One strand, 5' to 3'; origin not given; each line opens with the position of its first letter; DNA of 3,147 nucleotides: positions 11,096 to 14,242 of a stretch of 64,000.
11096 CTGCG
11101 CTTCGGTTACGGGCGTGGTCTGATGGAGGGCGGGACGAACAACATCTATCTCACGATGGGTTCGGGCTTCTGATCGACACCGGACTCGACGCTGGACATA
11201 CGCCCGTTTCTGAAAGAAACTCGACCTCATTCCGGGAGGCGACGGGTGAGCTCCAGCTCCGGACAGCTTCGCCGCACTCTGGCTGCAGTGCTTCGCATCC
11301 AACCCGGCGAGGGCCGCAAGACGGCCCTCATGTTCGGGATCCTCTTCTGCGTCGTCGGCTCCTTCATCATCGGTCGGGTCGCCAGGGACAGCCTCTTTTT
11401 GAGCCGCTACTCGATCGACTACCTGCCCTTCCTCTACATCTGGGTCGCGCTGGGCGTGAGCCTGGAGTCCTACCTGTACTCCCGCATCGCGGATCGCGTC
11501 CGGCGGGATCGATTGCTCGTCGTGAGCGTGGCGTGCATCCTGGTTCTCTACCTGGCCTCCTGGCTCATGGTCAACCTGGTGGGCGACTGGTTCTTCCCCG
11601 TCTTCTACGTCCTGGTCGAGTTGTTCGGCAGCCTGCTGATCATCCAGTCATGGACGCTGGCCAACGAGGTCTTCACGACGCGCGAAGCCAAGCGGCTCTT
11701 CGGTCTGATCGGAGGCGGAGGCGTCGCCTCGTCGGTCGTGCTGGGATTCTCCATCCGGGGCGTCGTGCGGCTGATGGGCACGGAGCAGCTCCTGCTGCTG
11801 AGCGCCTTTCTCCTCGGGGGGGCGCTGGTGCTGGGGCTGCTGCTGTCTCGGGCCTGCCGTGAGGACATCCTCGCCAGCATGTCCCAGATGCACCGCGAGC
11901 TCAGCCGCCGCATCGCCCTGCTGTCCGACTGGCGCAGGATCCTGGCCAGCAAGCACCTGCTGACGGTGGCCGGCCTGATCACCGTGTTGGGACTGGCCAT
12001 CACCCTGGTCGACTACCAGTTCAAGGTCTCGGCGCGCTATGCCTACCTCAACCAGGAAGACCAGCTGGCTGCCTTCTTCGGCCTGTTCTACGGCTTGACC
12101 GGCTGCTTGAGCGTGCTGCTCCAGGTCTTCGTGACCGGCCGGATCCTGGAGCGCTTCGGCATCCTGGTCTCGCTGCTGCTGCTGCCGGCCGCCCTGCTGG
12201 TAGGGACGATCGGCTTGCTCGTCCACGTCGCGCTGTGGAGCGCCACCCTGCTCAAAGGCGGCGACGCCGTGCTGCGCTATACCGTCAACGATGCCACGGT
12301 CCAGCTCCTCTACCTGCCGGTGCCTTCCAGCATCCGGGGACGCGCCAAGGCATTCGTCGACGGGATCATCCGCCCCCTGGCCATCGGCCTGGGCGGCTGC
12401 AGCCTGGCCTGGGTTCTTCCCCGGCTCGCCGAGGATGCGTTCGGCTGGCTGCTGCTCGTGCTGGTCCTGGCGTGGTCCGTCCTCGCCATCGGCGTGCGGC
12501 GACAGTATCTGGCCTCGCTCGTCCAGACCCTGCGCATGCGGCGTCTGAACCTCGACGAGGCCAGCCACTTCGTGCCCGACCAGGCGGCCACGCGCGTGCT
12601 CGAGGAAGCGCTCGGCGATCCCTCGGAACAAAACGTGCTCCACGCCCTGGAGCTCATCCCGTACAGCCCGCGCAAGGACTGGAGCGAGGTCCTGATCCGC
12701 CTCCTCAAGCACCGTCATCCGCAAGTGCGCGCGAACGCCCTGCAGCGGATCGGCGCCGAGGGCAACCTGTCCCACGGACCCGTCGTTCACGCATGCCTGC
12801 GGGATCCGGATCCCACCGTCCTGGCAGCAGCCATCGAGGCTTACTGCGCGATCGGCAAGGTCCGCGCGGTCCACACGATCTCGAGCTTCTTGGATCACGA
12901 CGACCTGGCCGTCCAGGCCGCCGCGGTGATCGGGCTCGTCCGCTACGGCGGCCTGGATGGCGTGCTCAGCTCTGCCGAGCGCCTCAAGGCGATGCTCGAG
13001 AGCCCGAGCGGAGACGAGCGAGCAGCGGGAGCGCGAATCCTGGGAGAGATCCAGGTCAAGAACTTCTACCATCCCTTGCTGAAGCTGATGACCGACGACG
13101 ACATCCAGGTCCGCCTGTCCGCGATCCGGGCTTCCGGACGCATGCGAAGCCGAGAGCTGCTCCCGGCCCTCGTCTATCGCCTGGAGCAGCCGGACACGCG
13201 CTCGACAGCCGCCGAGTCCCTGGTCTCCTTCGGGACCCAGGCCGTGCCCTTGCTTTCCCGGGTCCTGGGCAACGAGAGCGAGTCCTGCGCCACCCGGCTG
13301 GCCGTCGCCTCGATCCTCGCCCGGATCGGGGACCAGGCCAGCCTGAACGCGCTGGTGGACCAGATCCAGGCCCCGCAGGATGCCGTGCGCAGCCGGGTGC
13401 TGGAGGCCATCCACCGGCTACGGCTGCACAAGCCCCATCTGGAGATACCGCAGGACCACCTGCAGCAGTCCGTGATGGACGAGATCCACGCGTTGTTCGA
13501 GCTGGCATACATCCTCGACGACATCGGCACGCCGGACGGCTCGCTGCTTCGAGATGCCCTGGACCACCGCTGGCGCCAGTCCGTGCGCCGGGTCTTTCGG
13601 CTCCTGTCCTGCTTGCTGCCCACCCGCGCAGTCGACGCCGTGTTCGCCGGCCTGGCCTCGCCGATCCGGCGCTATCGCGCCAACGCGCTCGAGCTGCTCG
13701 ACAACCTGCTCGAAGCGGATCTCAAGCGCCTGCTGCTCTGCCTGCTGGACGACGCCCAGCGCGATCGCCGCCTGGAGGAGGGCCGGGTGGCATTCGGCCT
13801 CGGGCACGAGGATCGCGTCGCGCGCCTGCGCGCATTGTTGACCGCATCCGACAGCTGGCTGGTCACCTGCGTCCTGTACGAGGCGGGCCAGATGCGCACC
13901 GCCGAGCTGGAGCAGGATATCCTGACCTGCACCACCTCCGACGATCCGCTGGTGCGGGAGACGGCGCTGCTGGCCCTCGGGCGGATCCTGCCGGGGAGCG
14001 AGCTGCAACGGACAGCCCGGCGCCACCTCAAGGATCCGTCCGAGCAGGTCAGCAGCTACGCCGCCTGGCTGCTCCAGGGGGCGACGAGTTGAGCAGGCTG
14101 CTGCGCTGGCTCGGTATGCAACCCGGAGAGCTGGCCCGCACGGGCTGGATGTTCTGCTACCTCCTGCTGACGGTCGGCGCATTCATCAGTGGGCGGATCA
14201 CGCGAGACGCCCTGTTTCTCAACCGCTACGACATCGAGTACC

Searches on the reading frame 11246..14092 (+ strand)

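Call 36: search_protein_families(library=pfam, max_evalue=0.001, proteins=[window:11246-14092:+])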
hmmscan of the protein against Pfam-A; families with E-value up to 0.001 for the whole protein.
window:11246-14092:+ (948 aa): 5 families
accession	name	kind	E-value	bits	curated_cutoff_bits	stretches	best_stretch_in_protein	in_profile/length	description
PF13646.12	HEAT_2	-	2.4e-34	117.9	27.7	3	642-722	4-87/88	HEAT repeats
PF03219.20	TLC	-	2.8e-28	99.4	21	1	108-325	139-369/491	TLC ATP/ADP transporter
PF02985.28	HEAT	-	1.8e-16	59.1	23.5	0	892-916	5-29/31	HEAT repeat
PF13513.12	HEAT_EZ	-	6e-08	33.5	27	0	603-629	25-51/55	HEAT-like repeat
PF07690.21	MFS_1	-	2.1e-05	24.1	33.4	1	62-369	36-333/347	Major Facilitator Superfamily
